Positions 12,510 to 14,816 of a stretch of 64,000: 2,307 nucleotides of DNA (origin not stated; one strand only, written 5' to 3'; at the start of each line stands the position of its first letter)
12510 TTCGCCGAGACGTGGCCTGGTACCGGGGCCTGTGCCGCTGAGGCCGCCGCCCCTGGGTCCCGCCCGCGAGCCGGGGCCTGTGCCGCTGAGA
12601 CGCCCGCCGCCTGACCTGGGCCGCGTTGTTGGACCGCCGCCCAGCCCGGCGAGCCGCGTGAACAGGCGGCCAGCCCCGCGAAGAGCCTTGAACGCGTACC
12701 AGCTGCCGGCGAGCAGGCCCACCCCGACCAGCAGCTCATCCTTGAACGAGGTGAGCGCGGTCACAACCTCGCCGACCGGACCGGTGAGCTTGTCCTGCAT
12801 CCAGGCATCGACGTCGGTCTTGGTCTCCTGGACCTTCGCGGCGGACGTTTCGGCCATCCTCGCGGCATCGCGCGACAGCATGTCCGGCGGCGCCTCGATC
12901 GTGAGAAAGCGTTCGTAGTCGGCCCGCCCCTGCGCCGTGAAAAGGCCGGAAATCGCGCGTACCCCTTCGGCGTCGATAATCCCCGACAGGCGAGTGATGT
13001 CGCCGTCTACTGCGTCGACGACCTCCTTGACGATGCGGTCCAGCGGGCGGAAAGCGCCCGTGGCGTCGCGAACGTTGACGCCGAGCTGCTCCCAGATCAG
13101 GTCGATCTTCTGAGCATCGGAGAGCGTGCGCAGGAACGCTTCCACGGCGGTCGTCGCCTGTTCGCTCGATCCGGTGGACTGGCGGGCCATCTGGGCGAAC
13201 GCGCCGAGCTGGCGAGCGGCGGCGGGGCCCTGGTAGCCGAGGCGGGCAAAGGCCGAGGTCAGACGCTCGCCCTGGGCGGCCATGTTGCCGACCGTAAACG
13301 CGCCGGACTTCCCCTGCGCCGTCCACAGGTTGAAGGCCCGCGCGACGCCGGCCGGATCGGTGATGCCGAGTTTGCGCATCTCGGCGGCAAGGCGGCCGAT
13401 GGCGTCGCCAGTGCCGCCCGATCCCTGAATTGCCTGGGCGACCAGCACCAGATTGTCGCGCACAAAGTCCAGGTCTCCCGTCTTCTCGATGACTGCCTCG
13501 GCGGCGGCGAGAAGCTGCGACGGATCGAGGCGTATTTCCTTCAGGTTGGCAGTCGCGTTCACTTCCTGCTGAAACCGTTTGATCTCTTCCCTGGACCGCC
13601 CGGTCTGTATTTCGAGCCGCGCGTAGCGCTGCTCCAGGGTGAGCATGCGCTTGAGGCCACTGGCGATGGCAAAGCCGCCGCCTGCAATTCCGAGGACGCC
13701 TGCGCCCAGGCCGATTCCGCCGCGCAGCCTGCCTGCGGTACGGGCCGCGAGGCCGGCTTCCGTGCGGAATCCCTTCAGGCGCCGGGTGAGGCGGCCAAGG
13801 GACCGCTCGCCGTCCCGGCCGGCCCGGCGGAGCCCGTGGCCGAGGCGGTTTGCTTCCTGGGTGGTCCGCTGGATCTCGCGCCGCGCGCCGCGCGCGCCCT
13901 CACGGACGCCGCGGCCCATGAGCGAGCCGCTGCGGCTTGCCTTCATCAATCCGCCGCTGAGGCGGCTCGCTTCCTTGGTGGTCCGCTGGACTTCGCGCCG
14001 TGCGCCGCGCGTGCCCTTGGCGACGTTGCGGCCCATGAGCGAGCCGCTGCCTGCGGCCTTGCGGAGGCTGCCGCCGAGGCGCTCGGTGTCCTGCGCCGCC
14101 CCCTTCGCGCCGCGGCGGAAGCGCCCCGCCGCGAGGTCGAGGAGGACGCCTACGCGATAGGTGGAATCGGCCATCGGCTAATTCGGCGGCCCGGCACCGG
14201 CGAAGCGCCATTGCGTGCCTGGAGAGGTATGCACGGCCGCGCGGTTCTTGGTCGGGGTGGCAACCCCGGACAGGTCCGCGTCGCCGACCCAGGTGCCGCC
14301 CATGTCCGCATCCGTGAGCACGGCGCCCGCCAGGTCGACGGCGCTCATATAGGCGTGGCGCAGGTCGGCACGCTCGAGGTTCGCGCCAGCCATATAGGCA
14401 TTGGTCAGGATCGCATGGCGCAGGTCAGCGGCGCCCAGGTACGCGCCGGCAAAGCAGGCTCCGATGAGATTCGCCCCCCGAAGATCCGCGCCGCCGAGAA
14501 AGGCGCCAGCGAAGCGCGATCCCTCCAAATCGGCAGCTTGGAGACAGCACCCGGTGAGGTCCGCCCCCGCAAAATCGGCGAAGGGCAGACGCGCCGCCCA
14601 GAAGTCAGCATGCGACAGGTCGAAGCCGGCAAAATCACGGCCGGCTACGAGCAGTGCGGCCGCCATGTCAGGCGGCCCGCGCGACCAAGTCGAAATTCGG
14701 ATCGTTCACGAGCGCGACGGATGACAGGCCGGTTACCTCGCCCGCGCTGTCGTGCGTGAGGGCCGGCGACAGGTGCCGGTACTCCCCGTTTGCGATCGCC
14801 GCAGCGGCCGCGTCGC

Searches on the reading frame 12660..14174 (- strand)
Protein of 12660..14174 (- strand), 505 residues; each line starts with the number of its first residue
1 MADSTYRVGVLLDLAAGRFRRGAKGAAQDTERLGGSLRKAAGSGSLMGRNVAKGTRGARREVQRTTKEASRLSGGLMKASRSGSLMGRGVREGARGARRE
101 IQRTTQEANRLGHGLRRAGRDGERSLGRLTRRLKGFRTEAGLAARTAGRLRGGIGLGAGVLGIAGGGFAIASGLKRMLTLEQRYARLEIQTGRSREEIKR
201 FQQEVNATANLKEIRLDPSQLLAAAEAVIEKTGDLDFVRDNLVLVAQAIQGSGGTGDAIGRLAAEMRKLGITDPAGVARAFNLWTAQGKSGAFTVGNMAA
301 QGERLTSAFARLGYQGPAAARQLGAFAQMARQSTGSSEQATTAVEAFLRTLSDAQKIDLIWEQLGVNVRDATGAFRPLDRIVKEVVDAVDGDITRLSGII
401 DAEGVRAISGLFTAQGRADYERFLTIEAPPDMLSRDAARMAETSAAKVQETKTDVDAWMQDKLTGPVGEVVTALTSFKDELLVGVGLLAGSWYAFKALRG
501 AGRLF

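Call 21: find_related_loci(query=window:12660-14174:-, collection=genome_contigs, flank=10000)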
Query window:12660-14174:- (505 aa) in genome_contigs; peptide patterns used: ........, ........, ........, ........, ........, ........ (x = any residue, [..] = any of these).
80 stretches matched a pattern; 2 encode a relative of the query (tblastn E <= 1e-3); 2 distinct loci.
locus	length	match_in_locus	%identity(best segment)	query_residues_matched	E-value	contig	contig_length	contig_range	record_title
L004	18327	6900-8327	66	1-505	0e+0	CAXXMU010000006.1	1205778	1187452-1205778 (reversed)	MAG: Alphaproteobacteria bacterium isolate 52200dbb-96b0-4271-9d33-ac17574469e2 genome assembly, contig: contig_6, whole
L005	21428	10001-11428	66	1-505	0e+0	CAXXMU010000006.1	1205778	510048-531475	MAG: Alphaproteobacteria bacterium isolate 52200dbb-96b0-4271-9d33-ac17574469e2 genome assembly, contig: contig_6, whole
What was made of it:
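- Tried and rejected: The genome_contigs scan returned only one MAG that was already known (call 21).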

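Call 38: find_related_loci(query=window:12660-14174:-, collection=viral_contigs, flank=10000)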
Query window:12660-14174:- (505 aa) in viral_contigs; peptide patterns used: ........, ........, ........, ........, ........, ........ (x = any residue, [..] = any of these).
14 stretches matched a pattern, but none encodes a relative of the query by tblastn (E <= 1e-3).

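Call 42: search_dna_similar(query=window:12660-14174:-, collection=phages, mode=protein, max_rows=15)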
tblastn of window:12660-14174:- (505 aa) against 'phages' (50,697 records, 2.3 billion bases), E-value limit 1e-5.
Records with a match: 4; places in all: 4; records where one place covers at least 80% of the query: 0.
Best place of each record, by identity: <60% 4.
By first word of the organism name: Vibrio 2; Alteromonadaceae 1; Shewanella 1.
By host as written in the record: Vibrio splendidus 12B12 2; Alteromonadaceae 1; Shewanella sp. M16 1.
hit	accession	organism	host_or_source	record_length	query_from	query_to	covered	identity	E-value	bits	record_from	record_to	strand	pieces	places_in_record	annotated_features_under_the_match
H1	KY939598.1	Alteromonadaceae phage B23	Alteromonadaceae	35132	176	480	60%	36.4%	1e-51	194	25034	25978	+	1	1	tail tape measure protein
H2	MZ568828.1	Shewanella phage vB_SspM_MuM16-2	Shewanella sp. M16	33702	179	482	60%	23.3%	5e-20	100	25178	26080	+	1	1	tape measure protein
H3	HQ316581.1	Vibrio phage martha 12B12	Vibrio splendidus 12B12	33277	180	482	60%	23.1%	8e-21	102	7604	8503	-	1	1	phage tail tape measure protein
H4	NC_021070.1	Vibrio phage martha 12B12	Vibrio splendidus 12B12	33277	180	482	60%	23.1%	8e-21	102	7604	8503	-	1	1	tail length tape measure protein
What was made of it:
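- Distant matches are annotated TMPs of Alteromonadaceae phage B23, Shewanella phage vB_SspM_MuM16-2 and Vibrio phage martha 12B12 (call 42).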

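Call 51: find_homologous_proteins(query=window:12660-14174:-, max_evalue=1e-20)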
Query window:12660-14174:- (505 aa): 15 proteins with E <= 1e-20 among 8000 candidates.
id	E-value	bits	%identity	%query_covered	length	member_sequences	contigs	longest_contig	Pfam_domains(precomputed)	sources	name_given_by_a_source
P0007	9.4e-221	752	70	100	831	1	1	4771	PF10145.15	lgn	-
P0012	1.5e-207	708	67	100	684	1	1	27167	PF10145.15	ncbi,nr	ncbi:MAG: phage tail tape measure protein, partial [Rhodospirillaceae bacterium]|nr:phage tail tape 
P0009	2.6e-204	698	69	100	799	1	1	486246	PF10145.15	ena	-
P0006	4.0e-201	687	68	100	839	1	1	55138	PF10145.15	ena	-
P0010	2.1e-188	645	64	100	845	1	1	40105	PF10145.15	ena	-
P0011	3.2e-114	401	59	65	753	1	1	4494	PF10145.15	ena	-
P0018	3.5e-103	364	47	99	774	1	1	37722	-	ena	-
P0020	2.1e-99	352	51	65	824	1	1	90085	PF10145.15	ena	-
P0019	2.8e-98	348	46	99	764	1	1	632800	PF10145.15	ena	-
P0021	5.9e-90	321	50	68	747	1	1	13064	-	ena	-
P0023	4.0e-86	308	53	62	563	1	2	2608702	-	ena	-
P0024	5.3e-69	252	49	57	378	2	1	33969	-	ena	-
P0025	1.1e-56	211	52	43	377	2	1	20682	-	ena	-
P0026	1.2e-56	211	37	80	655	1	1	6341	PF10145.15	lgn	-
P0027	2.0e-38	151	41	46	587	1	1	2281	PF10145.15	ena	-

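Call 77: search_dna_similar(query=window:12660-14174:-, collection=plasmids, mode=protein, max_rows=15)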
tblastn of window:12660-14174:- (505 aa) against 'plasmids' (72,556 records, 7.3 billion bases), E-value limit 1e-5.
Records with a match: 7; places in all: 7; records where one place covers at least 80% of the query: 0.
Best place of each record, by identity: <60% 7.
By first word of the organism name: Klebsiella 4; Photobacterium 1; Escherichia 1; Enterobacter 1.
By predicted mobility (MOB-suite, as given by PLSDB): conjugative 3; non-mobilizable 3; mobilizable 1.
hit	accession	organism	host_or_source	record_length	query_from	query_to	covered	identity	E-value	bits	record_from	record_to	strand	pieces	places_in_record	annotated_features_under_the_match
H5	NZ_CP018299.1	Photobacterium damselae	Turbot,Dieseased fish,heart blood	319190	180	482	60%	30.6%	1e-35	149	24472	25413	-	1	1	phage tail tape measure protein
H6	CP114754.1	Klebsiella pneumoniae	Homo sapiens,Rectal swab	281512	181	505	64%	25.7%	6e-17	92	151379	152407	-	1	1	phage tail protein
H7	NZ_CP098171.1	Klebsiella pneumoniae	Canis lupus familiaris,Rectal swab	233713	181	505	64%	25.1%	1e-17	94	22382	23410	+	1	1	phage tail tape measure protein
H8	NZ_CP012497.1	Escherichia coli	food,alfalfa sprout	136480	194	495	60%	26.2%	4e-17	92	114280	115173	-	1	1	phage tail protein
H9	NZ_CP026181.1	Klebsiella pneumoniae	-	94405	180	482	60%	25.8%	2e-17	94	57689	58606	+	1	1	phage tail tape measure protein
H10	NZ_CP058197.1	Enterobacter roggenkampii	culture,Wastewater influent sample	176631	194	480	57%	24.3%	1e-15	88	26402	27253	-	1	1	hypothetical protein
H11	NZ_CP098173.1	Klebsiella pneumoniae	Canis lupus familiaris,Rectal swab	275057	181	376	39%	29.1%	3e-15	87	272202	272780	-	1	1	none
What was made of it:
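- Tried and rejected: Phage and plasmid collections gave only distant TMPs (calls 42, 77).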

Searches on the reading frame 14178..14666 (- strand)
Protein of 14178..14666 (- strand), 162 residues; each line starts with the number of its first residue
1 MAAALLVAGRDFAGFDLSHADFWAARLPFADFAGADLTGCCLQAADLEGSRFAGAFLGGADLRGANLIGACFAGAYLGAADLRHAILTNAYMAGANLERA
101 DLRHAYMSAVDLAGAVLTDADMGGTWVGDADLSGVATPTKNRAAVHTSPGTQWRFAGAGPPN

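Call 5: search_protein_families(library=pfam, proteins=[window:14178-14666:-], max_evalue=0.01)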
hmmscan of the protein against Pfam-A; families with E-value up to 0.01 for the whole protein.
window:14178-14666:- (162 aa): 3 families
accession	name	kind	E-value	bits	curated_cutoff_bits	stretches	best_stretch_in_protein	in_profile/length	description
PF00805.28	Pentapeptide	-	3.8e-32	109.9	20.2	4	40-77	1-38/40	Pentapeptide repeats (8 copies)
PF13576.12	Pentapeptide_3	-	2.1e-10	41.1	27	1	32-68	1-39/48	Pentapeptide repeats (9 copies)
PF13599.13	Pentapeptide_4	-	9.4e-08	32.4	38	2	66-122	7-63/78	Pentapeptide repeat region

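Call 6: search_protein_families(library=phrogs, proteins=[window:14178-14666:-], max_evalue=0.01)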
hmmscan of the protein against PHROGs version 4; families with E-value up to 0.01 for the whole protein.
window:14178-14666:- (162 aa): 7 families
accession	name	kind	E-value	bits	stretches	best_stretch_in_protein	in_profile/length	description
phrog_31265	-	unknown function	3.6e-20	74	2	53-135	62-144/264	-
phrog_7713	-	unknown function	1.4e-18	67.5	3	87-141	32-88/103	-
phrog_923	-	unknown function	4.1e-17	62.2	1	16-133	793-906/990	-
phrog_15350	-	unknown function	6.5e-15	55.9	1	11-123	86-212/494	-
phrog_30240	-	unknown function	8.4e-12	45.6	2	32-136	130-234/438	-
phrog_12514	-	unknown function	7.9e-09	36.3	1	16-68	195-247/287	-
phrog_31567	-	unknown function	0.00024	22.1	0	47-76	40-69/151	-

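Call 67: search_protein_families(library=padloc, proteins=[window:14178-14666:-], max_evalue=0.01)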
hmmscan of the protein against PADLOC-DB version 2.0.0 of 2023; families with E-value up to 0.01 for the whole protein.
window:14178-14666:- (162 aa): 0 families

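Call 68: search_protein_families(library=ncbifam, proteins=[window:14178-14666:-], max_evalue=0.001)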
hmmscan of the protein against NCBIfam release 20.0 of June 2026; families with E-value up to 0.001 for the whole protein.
window:14178-14666:- (162 aa): 16 families
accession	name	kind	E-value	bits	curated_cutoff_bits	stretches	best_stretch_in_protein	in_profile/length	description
NF052603.1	penta_Alr5209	equivalog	7.4e-19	67.9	125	2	9-75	27-93/113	Alr5209 family pentapeptide repeat protein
NF011744.0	PRK15197.1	equivalog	3.8e-18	65.7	274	2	59-136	178-255/291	SPI-2 type III secretion system effector PipB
NF047416.1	penta_HetL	equivalog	6.8e-18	64.9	260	1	42-133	35-126/218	heterocyst differentiation pentapeptide repeat protein HetL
NF011743.0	PRK15196.1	equivalog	3.4e-14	52.5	354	1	30-136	157-263/350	type III secretion system effector PipB2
NF000349.1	mfpA_AE000516.2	equivalog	1.1e-10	41.6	360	1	13-67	95-149/183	pentapeptide repeat protein MfpA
NF000421.1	penta_rpt_QnrVC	exception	1.1e-09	38.6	460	1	29-133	56-160/218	QnrVC family quinolone resistance pentapeptide repeat protein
NF000071.4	penta_rpt_QnrA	exception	2.8e-09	37.1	450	1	7-135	54-197/218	QnrA family quinolone resistance pentapeptide repeat protein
NF033086.2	penta_rpt_Qnr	equivalog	8.9e-08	32.1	240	1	30-133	51-154/211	Qnr family pentapeptide repeat protein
NF000139.2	penta_rpt_QnrD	exception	2.8e-07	30.7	425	0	6-54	145-193/214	QnrD family quinolone resistance pentapeptide repeat protein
NF012152.0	penta_rpt_QnrC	exception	6e-07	29.7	500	1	20-133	52-160/221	QnrC family quinolone resistance pentapeptide repeat protein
NF012151.0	penta_rpt_QnrAS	exception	1.1e-06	28.8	490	1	32-134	59-161/218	QnrAS family quinolone resistance pentapeptide repeat protein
NF038182.1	penta_rpt_SmQnr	exception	2.1e-06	27.7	460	0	61-133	116-188/215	SmQnr family pentapeptide repeat protein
NF000420.1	penta_rpt_QnrB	exception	5.1e-06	26.6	460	1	15-135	69-189/214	QnrB family quinolone resistance pentapeptide repeat protein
NF000056.3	penta_rpt_QnrS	exception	6.7e-06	25.9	460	1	10-123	57-160/218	QnrS family quinolone resistance pentapeptide repeat protein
NF033375.2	penta_rpt_QnrE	exception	3e-05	24.1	480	1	15-135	69-189/214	QnrE family quinolone resistance pentapeptide repeat protein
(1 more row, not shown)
